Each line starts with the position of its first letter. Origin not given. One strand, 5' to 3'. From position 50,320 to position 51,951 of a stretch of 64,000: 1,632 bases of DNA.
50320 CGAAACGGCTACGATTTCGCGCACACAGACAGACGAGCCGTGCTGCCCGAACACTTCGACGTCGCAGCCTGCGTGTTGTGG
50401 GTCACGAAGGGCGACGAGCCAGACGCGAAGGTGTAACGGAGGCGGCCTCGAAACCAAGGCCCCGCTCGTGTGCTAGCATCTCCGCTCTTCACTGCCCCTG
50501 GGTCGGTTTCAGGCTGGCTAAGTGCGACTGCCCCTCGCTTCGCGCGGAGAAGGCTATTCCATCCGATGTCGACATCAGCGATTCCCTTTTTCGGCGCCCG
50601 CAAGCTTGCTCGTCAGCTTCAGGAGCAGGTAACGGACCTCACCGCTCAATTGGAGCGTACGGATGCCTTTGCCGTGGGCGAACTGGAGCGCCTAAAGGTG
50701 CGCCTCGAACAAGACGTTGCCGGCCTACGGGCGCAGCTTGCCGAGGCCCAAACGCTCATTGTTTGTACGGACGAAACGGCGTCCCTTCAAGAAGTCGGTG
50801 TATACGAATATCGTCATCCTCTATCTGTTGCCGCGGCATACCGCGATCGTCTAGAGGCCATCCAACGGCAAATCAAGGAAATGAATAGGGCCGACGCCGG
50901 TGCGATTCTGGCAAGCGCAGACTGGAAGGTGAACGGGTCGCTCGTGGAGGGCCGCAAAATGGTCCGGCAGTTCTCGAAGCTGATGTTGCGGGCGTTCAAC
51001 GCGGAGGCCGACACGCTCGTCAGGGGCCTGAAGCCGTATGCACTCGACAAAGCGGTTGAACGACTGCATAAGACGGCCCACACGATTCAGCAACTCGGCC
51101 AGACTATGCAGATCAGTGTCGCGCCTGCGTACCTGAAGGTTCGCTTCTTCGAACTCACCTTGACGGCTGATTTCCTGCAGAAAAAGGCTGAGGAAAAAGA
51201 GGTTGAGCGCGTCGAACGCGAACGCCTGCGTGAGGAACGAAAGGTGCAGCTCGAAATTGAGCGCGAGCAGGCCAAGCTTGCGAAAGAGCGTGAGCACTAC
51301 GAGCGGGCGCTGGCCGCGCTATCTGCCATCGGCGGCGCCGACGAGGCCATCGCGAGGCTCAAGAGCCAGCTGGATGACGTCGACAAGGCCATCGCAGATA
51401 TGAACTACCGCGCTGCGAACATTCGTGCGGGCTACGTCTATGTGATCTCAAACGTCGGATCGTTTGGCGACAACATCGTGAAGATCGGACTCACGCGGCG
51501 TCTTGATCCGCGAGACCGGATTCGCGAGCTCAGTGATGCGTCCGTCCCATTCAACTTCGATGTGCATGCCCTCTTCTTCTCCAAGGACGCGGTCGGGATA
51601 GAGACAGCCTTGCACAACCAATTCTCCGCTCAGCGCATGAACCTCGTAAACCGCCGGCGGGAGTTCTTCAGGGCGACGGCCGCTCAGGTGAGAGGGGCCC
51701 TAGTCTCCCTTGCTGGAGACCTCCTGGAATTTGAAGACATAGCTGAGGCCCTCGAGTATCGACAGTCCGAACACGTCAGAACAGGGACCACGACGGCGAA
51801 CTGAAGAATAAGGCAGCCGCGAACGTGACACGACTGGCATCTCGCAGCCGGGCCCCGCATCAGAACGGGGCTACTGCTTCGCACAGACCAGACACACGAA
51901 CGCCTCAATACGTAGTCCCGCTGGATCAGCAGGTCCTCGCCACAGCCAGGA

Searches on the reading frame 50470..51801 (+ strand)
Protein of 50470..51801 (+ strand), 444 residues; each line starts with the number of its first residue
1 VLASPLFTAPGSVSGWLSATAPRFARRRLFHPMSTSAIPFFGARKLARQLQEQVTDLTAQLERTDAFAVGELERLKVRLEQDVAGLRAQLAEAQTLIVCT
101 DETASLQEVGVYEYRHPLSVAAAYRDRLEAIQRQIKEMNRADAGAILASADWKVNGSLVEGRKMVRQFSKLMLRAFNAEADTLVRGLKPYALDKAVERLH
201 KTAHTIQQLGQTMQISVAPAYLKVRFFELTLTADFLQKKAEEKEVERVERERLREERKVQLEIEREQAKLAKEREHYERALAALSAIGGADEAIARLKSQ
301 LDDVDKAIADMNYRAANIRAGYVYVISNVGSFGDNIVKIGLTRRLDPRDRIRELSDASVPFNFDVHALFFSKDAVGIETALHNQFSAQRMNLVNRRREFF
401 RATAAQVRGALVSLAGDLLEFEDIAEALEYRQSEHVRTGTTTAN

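Call 127: search_solved_structures(query=window:50470-51801:+, max_evalue=0.1)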
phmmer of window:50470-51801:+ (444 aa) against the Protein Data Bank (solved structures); distinct sequences matched with E-value up to 0.1: 1.
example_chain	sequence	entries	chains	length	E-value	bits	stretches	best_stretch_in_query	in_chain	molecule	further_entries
2e5y_A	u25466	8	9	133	0.031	16.8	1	197-275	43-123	ATP synthase epsilon chain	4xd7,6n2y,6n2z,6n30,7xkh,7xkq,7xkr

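Call 130: search_dna_similar(query=window:50470-51801:+, collection=plasmids, mode=protein, max_evalue=0.00001, max_rows=8)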
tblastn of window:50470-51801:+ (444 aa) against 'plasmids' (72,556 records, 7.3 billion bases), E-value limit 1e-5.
Records with a match: 202; places in all: 211; records where one place covers at least 80% of the query: 139.
Best place of each record, by identity: <60% 202.
By first word of the organism name: Klebsiella 113; Pantoea 10; Bacillus 8; Salmonella 7; Clostridium 6; Leptospira 6; Yersinia 6; Rhodococcus 5; Vibrio 4; Streptomyces 4; and 28 more.
By predicted mobility (MOB-suite, as given by PLSDB): non-mobilizable 176; mobilizable 14; conjugative 12.
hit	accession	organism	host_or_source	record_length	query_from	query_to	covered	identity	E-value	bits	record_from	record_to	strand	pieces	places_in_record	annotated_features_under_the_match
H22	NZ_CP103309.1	Rhodococcus pyridinivorans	Sediment samples were collected from a ...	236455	38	430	89%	47.3%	2e-83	286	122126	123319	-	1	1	DUF4041 domain-containing protein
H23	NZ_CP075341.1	Rhodococcus ruber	-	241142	38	430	89%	47.3%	3e-83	286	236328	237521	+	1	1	DUF4041 domain-containing protein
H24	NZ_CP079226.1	Rhodococcus sp. LW-XY12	pure culture,activated sludge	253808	38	430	89%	47.3%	3e-83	286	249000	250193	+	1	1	DUF4041 domain-containing protein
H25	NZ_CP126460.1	Rhodococcus sp. AH-ZY2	single cell,soil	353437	38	430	89%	47.3%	3e-83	286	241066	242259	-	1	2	DUF4041 domain-containing protein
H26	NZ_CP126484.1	Kocuria rosea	mixed culture,an irradiated device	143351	79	433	80%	47.9%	3e-78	271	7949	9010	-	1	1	DUF4041 domain-containing protein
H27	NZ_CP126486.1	Kocuria rosea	mixed culture,an irradiated device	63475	64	442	85%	43.8%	2e-76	266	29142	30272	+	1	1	DUF4041 domain-containing protein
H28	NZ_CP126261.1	Curtobacterium sp. MCJR17_020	-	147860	84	434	79%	45.3%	4e-74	260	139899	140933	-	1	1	DUF4041 domain-containing protein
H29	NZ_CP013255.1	Kocuria flava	single cell,air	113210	31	419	88%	40.3%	9e-65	233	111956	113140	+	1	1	DUF4041 domain-containing protein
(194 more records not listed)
